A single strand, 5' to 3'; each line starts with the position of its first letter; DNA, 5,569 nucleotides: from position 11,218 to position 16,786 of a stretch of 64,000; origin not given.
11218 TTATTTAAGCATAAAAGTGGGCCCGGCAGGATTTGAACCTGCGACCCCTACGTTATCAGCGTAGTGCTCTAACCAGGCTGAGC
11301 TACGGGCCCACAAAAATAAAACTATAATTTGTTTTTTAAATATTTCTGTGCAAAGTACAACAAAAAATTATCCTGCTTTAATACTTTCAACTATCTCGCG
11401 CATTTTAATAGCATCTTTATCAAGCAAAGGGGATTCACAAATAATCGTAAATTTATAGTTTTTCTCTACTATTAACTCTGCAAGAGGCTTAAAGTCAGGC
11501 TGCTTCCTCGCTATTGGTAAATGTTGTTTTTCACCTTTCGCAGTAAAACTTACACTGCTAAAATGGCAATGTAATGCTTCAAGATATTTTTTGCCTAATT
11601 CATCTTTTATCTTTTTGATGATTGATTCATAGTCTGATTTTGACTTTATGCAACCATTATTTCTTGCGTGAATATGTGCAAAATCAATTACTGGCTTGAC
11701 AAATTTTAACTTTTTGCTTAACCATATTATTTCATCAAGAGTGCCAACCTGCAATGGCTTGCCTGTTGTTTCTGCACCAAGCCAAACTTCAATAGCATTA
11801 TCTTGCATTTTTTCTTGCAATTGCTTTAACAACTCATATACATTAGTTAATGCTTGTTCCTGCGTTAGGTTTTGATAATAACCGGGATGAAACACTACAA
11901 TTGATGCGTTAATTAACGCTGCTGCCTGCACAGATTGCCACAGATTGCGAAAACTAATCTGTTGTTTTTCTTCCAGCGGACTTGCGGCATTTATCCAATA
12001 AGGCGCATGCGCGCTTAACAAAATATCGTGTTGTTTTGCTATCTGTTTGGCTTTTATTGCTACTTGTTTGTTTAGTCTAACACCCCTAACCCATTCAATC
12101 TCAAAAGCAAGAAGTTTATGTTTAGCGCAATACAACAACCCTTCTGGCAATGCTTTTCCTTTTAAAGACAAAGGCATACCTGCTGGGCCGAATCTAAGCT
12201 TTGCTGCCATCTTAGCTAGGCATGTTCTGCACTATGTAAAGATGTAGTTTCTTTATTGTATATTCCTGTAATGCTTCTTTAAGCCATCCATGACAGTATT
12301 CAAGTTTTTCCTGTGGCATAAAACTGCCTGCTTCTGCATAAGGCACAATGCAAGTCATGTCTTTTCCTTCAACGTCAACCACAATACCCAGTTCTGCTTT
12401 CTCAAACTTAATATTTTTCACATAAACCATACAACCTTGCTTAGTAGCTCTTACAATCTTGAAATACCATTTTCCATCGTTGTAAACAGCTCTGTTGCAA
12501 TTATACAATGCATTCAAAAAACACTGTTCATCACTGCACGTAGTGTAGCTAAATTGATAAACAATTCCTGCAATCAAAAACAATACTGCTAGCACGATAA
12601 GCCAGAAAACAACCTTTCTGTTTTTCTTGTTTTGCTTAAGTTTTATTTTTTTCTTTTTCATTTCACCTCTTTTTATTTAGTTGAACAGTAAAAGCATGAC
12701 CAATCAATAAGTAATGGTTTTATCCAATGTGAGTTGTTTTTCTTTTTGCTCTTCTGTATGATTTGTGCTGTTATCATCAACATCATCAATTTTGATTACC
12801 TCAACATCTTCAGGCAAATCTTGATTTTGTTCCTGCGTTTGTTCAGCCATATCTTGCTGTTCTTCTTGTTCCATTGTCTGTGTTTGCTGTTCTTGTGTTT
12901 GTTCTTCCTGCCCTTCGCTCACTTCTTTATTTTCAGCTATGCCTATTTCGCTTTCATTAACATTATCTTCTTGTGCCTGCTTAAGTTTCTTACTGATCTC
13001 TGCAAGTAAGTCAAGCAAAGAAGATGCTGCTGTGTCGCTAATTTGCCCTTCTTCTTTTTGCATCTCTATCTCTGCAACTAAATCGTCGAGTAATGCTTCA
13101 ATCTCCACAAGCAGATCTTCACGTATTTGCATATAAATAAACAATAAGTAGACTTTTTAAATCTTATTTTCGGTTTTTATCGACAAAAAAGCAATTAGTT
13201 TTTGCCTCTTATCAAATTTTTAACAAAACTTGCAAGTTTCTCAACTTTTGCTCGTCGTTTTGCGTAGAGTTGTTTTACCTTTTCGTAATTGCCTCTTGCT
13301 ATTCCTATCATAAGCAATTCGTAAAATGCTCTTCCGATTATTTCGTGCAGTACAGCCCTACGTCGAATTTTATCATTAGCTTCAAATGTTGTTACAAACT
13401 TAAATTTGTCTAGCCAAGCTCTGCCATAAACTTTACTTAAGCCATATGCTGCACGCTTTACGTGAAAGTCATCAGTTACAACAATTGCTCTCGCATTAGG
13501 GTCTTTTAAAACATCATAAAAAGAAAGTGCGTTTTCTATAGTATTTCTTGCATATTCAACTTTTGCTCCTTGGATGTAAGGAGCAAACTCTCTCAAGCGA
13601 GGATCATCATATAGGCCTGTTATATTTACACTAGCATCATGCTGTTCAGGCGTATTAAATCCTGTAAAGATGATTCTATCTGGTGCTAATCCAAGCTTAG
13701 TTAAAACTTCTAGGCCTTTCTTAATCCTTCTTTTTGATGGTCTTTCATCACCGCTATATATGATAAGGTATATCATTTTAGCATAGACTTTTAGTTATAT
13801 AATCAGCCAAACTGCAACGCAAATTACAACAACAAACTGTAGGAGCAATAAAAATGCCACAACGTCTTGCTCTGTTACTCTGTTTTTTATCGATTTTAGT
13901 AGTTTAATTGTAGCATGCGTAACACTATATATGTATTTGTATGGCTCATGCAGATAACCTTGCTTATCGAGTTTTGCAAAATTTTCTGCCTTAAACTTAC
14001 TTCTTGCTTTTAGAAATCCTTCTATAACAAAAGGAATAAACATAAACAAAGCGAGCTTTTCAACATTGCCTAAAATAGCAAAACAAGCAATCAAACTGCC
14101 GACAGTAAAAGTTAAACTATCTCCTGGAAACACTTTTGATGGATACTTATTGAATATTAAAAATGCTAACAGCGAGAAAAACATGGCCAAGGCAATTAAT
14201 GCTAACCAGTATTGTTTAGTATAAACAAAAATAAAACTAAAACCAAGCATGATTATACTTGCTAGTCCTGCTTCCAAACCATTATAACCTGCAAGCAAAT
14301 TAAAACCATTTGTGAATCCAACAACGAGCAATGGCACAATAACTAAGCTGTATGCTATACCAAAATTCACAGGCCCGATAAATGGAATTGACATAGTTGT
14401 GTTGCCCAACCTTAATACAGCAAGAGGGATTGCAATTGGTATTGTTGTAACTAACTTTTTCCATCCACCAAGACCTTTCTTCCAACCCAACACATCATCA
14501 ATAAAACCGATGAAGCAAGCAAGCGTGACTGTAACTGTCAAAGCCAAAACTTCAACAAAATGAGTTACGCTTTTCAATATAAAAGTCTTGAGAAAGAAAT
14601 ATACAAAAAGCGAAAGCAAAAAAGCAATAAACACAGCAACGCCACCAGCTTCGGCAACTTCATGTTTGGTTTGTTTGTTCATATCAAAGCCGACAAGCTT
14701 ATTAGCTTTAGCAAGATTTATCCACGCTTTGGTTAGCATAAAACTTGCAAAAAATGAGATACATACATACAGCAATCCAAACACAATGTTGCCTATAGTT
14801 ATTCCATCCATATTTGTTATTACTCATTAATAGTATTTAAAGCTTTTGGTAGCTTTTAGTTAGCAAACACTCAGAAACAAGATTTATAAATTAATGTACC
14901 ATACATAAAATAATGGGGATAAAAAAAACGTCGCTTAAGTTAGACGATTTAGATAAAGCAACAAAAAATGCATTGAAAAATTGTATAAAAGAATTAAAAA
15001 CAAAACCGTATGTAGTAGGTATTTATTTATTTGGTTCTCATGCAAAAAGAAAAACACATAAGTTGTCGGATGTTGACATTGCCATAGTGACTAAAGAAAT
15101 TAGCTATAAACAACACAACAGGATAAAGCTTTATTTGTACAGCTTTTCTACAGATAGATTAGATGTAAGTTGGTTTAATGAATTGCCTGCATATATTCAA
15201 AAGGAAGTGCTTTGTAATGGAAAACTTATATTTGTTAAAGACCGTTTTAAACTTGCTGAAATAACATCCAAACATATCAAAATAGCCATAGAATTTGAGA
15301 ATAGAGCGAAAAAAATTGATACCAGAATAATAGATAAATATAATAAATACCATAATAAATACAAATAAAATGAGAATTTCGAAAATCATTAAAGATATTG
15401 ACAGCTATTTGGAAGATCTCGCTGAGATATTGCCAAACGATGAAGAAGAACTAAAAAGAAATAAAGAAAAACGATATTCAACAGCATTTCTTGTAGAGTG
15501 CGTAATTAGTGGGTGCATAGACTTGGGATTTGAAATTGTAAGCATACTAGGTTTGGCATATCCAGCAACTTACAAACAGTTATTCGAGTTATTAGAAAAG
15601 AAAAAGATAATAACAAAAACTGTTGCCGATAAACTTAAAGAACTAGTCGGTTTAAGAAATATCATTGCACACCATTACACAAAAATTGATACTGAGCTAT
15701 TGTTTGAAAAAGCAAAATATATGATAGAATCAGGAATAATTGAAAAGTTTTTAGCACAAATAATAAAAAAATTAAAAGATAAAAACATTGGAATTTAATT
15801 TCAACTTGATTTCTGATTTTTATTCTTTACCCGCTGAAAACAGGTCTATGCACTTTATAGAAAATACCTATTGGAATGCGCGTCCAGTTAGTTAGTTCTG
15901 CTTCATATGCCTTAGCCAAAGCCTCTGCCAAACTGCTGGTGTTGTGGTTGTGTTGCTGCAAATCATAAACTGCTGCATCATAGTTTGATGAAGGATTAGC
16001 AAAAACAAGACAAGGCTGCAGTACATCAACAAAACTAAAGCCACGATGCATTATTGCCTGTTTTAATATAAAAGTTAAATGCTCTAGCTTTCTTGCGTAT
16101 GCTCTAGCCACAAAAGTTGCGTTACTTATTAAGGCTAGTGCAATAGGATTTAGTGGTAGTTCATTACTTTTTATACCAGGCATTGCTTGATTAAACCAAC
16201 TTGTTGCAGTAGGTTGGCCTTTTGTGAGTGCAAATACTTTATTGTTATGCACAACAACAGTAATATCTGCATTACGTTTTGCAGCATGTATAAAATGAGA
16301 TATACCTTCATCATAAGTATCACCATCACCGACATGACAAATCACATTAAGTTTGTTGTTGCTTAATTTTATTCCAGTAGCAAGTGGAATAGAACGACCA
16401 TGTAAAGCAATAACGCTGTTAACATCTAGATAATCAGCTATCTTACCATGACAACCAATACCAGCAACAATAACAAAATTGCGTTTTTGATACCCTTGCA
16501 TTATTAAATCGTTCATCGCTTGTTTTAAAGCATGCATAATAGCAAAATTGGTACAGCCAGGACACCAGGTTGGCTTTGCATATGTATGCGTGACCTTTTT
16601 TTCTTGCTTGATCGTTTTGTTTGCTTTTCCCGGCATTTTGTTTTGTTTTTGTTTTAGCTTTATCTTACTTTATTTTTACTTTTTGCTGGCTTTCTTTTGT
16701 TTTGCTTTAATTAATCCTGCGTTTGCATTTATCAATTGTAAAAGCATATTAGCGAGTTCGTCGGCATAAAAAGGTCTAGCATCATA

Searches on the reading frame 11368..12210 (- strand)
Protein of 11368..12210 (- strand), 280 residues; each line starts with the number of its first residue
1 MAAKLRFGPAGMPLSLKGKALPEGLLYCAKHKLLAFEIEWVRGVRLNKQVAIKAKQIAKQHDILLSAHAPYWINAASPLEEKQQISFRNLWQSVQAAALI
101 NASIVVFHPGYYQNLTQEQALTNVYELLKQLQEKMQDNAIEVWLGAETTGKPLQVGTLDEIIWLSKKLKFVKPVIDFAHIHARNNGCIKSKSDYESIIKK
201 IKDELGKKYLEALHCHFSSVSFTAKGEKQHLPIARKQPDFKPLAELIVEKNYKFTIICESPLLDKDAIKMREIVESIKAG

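Call 47: search_protein_families(library=ncbifam, proteins=[window:11368-12210:-], max_evalue=0.00001)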
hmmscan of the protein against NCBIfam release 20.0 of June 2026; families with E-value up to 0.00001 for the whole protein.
window:11368-12210:- (280 aa): 5 families
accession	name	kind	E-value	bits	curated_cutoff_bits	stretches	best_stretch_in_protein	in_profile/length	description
TIGR00587.1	nfo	subfamily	1e-21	77.4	129.65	1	56-263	57-263/279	deoxyribonuclease IV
NF002196.0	PRK01060.1-1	equivalog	2e-18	66.7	333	1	54-268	54-268/297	deoxyribonuclease IV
NF002197.0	PRK01060.1-2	equivalog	1.6e-15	57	376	1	52-235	58-244/289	deoxyribonuclease IV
NF002199.0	PRK01060.1-4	equivalog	6.5e-10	38.6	315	1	61-230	64-232/282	deoxyribonuclease IV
NF002198.0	PRK01060.1-3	equivalog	2.6e-08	33.8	244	1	52-245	42-223/253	deoxyribonuclease IV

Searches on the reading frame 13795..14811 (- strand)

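Call 47: search_protein_families(library=ncbifam, proteins=[window:13795-14811:-], max_evalue=0.00001)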
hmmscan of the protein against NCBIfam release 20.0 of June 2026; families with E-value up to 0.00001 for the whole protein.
window:13795-14811:- (338 aa): 3 families
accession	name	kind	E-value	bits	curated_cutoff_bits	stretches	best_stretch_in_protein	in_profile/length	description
TIGR00445.1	mraY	equivalog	6.3e-13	48.9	192.05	1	46-265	29-262/321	phospho-N-acetylmuramoyl-pentapeptide-transferase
NF053644.1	MraY_archaea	equivalog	1.3e-10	41.2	450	1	122-256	156-283/340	pseudomurein biosynthesis MraY family phospho-N-acetylmuramoyl-pentapeptide-transferase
TIGR02380.1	ECA_wecA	exception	5.4e-07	29.1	326.05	1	18-239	6-220/346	UDP-N-acetylglucosamine--undecaprenyl-phosphate N-acetylglucosaminephosphotransferase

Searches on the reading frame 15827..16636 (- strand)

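Call 47: search_protein_families(library=ncbifam, proteins=[window:15827-16636:-], max_evalue=0.00001)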
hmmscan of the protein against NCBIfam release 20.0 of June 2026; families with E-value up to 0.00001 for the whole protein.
window:15827-16636:- (269 aa): 9 families
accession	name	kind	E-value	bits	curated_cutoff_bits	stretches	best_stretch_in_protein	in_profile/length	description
NF008820.0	PRK11866.1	equivalog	5.7e-88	295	402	1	12-267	5-257/287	2-oxoacid ferredoxin oxidoreductase subunit beta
TIGR02177.1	PorB_KorB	subfamily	4.3e-78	262.7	261.9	1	23-263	2-247/286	2-oxoacid:acceptor oxidoreductase, beta subunit, pyruvate/2-ketoisovalerate family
NF041171.1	Oxoac_fdxbeta_Archa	equivalog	2e-73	247.3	423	1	23-262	4-250/296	2-oxoacid:ferredoxin oxidoreductase subunit beta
NF008821.0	PRK11869.1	equivalog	2.1e-68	230.3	438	1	21-267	13-253/286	2-oxoacid ferredoxin oxidoreductase subunit beta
NF007207.0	PRK09628.1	equivalog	1.4e-41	143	364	1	23-227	17-220/277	2-oxoglutarate ferredoxin oxidoreductase subunit beta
TIGR03336.1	IOR_alpha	equivalog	3.4e-19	68.6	650.9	1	8-224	340-545/595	indolepyruvate ferredoxin oxidoreductase subunit alpha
NF008818.0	PRK11864.1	subfamily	2.9e-09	36.5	405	1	10-209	6-208/300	3-methyl-2-oxobutanoate dehydrogenase subunit beta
NF008819.1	PRK11865.1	equivalog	3.9e-08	32.9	405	1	24-210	20-213/300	pyruvate synthase subunit PorB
NF005485.1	PRK07092.1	equivalog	1.2e-07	31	493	1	80-205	399-516/523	benzoylformate decarboxylase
